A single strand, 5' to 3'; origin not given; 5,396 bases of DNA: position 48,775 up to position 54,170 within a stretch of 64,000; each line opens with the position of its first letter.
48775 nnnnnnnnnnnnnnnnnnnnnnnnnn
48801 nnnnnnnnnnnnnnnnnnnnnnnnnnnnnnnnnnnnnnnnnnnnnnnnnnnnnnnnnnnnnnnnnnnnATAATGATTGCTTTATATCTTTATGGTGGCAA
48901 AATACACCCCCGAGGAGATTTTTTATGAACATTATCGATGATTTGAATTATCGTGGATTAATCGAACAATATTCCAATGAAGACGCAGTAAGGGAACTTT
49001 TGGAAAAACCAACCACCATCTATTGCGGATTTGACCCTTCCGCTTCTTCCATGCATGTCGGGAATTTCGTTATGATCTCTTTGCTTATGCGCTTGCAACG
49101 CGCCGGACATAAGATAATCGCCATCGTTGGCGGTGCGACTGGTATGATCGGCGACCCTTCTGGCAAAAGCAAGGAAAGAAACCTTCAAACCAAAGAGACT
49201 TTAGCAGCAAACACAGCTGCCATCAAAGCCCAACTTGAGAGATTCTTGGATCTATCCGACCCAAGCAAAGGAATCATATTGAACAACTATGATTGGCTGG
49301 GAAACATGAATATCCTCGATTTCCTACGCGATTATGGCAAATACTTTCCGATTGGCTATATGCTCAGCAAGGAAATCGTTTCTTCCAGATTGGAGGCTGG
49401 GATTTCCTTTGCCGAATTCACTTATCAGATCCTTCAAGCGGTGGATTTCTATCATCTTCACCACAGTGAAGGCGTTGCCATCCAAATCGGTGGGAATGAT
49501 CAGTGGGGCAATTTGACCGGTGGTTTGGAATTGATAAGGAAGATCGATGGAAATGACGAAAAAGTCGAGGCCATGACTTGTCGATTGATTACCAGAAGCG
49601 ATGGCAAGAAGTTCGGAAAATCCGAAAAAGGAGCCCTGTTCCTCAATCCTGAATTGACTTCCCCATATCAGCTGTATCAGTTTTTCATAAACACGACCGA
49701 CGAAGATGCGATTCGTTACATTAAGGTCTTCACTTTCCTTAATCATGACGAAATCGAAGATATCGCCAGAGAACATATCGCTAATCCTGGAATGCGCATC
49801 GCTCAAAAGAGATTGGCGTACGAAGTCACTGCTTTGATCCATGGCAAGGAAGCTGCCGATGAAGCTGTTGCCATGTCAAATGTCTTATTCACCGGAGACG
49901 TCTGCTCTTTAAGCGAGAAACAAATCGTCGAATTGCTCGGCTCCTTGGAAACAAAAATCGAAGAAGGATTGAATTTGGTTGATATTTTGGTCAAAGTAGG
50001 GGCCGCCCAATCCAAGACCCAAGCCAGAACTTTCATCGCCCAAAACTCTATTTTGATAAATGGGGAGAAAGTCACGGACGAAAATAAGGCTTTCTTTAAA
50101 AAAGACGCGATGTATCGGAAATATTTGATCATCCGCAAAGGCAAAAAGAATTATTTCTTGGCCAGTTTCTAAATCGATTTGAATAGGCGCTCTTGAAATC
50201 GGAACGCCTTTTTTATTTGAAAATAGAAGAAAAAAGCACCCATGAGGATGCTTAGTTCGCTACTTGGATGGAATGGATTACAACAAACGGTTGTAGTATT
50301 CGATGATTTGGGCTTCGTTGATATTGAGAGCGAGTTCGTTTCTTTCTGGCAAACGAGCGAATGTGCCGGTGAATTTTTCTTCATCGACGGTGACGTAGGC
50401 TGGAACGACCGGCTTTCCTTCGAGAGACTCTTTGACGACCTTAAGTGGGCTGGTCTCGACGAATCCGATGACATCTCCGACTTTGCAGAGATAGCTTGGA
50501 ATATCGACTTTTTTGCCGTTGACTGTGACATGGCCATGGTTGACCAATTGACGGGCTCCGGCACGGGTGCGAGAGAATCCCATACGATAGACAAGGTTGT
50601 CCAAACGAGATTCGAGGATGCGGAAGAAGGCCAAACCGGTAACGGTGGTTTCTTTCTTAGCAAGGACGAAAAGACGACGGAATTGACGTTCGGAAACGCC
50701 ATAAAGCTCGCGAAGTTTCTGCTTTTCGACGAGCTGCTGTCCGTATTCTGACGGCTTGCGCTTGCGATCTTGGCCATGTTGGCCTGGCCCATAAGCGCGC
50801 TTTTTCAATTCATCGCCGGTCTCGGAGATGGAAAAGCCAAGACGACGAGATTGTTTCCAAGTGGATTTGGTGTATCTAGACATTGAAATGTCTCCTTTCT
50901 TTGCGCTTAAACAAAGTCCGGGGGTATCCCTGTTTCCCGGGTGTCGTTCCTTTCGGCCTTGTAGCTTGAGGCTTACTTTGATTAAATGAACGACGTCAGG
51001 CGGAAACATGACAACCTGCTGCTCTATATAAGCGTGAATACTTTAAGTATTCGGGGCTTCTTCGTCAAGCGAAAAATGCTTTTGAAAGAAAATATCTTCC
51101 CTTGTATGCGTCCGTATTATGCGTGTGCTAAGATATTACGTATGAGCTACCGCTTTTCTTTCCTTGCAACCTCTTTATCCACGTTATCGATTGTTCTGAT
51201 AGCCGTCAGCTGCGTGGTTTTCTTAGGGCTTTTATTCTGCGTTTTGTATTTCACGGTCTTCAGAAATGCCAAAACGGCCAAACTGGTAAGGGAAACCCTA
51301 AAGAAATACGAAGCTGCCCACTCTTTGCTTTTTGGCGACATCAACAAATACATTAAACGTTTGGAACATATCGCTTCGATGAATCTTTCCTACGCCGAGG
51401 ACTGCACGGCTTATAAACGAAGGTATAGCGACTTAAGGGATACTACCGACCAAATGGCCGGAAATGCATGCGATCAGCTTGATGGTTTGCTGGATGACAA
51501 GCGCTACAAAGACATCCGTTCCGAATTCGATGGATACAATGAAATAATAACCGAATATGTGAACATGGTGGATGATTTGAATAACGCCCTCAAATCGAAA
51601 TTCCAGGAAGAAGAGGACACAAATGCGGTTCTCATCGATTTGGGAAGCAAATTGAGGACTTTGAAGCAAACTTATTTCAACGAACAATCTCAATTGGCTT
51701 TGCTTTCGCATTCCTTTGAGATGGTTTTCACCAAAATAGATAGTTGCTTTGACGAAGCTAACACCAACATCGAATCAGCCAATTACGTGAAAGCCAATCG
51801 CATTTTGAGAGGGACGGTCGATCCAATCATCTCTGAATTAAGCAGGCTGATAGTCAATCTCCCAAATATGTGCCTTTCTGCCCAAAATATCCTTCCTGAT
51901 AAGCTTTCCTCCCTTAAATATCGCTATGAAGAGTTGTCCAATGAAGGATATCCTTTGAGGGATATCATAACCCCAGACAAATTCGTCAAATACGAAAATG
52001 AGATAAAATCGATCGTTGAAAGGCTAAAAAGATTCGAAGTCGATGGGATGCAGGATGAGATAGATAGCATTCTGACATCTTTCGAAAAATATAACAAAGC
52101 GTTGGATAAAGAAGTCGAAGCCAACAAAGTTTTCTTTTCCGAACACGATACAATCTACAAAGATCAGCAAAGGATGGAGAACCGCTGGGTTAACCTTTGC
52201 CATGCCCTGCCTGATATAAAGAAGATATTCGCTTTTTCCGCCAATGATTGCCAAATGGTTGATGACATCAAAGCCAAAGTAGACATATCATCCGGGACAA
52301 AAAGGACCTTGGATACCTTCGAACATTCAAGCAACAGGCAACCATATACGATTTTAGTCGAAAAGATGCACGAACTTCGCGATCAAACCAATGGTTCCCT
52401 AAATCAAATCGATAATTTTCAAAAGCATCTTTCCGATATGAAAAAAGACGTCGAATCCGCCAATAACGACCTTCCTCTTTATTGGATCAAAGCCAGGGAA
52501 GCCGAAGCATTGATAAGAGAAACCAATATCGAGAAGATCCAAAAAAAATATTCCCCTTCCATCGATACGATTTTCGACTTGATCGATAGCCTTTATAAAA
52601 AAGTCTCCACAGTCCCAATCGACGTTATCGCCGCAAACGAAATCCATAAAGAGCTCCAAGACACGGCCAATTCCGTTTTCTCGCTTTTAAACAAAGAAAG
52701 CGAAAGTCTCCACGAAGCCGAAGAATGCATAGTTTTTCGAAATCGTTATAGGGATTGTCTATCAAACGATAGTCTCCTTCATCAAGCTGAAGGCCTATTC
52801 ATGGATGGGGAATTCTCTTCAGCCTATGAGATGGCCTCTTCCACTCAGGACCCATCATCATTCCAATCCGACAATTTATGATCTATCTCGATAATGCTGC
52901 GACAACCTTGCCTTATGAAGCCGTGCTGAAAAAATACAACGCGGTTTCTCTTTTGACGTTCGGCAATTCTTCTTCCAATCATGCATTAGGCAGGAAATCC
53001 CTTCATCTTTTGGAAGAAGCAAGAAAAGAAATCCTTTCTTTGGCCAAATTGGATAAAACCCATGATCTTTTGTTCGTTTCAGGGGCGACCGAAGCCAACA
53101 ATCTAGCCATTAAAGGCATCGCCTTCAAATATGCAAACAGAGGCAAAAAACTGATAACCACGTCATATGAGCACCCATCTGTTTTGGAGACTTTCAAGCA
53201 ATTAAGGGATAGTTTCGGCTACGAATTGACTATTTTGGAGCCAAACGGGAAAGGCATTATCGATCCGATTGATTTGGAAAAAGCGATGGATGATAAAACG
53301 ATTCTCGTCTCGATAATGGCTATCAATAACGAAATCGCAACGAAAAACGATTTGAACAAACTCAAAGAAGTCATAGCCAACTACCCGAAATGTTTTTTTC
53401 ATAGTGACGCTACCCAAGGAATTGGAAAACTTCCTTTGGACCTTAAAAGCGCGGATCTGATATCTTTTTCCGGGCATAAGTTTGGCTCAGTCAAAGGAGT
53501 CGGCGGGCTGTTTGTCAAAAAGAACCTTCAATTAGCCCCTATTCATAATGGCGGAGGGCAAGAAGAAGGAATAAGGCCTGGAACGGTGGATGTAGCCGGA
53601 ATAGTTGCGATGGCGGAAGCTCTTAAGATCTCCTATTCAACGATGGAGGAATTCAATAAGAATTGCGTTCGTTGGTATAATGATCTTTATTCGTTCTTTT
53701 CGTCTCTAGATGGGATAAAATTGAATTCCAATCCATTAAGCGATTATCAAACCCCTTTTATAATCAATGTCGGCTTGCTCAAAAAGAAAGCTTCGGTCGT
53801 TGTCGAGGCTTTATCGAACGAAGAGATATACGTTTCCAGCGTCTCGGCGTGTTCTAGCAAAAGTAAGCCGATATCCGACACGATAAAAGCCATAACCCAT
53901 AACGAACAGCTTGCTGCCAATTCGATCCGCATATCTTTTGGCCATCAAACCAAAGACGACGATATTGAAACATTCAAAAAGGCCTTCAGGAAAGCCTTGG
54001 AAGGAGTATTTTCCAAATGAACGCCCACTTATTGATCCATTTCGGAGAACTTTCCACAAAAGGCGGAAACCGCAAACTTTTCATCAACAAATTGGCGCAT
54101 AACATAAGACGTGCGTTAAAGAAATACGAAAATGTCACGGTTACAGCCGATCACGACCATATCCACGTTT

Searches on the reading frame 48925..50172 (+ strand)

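Call 69: search_protein_families(library=ncbifam, proteins=[window:48925-50172:+], max_evalue=1e-8)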
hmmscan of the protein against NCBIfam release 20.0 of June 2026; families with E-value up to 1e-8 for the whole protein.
window:48925-50172:+ (415 aa): 1 family
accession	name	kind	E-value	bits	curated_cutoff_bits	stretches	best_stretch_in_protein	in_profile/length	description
TIGR00234.1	tyrS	equivalog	1.6e-119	399.6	113.8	1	2-411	5-401/406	tyrosine--tRNA ligase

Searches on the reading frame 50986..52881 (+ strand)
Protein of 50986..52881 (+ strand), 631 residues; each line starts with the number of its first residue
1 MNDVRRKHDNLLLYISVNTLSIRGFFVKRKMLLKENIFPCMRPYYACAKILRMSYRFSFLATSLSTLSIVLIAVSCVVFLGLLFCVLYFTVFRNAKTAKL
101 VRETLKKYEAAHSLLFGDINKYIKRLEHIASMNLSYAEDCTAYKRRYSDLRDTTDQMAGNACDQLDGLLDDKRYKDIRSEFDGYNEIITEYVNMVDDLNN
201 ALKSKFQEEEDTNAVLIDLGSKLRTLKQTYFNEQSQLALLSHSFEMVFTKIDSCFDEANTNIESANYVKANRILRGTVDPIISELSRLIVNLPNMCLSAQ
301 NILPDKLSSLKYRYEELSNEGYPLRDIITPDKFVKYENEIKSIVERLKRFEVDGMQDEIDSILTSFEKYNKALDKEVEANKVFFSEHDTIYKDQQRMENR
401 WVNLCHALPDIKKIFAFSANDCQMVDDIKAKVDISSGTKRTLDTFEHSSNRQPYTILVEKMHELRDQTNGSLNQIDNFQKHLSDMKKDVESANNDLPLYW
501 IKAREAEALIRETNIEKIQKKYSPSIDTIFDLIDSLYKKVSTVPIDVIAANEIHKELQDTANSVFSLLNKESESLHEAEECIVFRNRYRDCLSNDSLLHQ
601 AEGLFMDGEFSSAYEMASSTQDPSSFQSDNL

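Call 69: search_protein_families(library=ncbifam, proteins=[window:50986-52881:+], max_evalue=1e-8)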
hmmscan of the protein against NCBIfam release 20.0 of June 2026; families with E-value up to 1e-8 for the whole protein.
window:50986-52881:+ (631 aa): 5 families
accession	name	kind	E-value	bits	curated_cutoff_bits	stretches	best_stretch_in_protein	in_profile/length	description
NF003413.0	PRK04778.1-7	equivalog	3.4e-39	134.7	556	1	173-619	97-542/564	septation ring formation regulator EzrA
NF003409.0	PRK04778.1-3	equivalog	2.2e-18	66.3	562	1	70-615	4-540/570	septation ring formation regulator EzrA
NF003410.0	PRK04778.1-4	equivalog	1.2e-16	60.6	754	1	69-591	6-519/575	septation ring formation regulator EzrA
NF003412.0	PRK04778.1-6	equivalog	2.1e-12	46.8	861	1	71-619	4-544/564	septation ring formation regulator EzrA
NF003411.0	PRK04778.1-5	equivalog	1.4e-11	43.5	1073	1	186-620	114-547/570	septation ring formation regulator EzrA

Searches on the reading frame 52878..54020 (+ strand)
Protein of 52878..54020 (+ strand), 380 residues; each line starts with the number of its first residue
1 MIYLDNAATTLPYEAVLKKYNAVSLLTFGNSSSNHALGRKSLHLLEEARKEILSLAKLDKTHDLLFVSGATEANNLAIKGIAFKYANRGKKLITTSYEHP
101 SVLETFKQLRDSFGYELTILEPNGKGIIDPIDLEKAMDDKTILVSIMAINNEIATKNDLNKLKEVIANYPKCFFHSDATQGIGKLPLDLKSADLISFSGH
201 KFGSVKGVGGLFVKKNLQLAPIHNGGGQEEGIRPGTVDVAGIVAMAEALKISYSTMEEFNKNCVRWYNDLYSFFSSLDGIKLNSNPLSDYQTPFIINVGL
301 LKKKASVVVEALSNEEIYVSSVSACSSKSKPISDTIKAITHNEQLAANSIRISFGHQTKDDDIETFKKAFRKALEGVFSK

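Call 69: search_protein_families(library=ncbifam, proteins=[window:52878-54020:+], max_evalue=1e-8)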
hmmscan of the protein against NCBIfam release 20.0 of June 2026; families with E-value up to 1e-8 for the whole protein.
window:52878-54020:+ (380 aa): 14 families
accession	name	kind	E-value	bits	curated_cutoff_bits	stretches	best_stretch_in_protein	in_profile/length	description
TIGR02006.1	IscS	equivalog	1.5e-82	277.8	643.2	1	2-373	5-374/402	IscS subfamily cysteine desulfurase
NF010611.0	PRK14012.1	equivalog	3.3e-81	273.3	548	1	2-372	7-377/406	IscS subfamily cysteine desulfurase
TIGR03235.1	DNA_S_dndA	equivalog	1.6e-78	264.5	480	1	3-353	1-352/353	cysteine desulfurase DndA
TIGR03402.1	FeS_nifS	equivalog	1.9e-78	263.9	530.75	1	2-369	1-365/379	cysteine desulfurase NifS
NF002806.0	PRK02948.1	subfamily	8.8e-68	229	304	1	1-372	1-370/381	IscS subfamily cysteine desulfurase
TIGR03403.1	nifS_epsilon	equivalog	6.4e-63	212.8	587.7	1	2-375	1-374/382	NifS family cysteine desulfurase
TIGR01979.1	sufS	subfamily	4.7e-36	124.5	475.1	1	1-373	19-398/403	SufS family cysteine desulfurase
TIGR01977.1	am_tr_V_EF2568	hypoth_equivalog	3.9e-35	121.6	377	1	2-369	1-372/376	cysteine desulfurase family protein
NF041166.1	f2_encap_cargo1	exception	2e-21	76.7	800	1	1-228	246-476/623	family 2A encapsulin nanocompartment cargo protein cysteine desulfurase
NF006791.0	PRK09295.1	equivalog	4.4e-20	72.1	661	1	1-227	24-253/406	cysteine desulfurase SufS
NF008126.0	PRK10874.1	equivalog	1.5e-17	63.8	607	1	2-227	21-249/401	cysteine desulfurase CsdA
NF040779.1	Sec_lyase_SclA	exception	1.9e-16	60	525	1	2-228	1-228/378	selenocysteine lyase SclA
TIGR03392.1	FeS_syn_CsdA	equivalog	3.3e-16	59.5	493.6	1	2-227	18-246/398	cysteine desulfurase CsdA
TIGR01976.1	am_tr_V_VC1184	hypoth_equivalog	1.5e-09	37.6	352.35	1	1-217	19-235/401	cysteine desulfurase-like protein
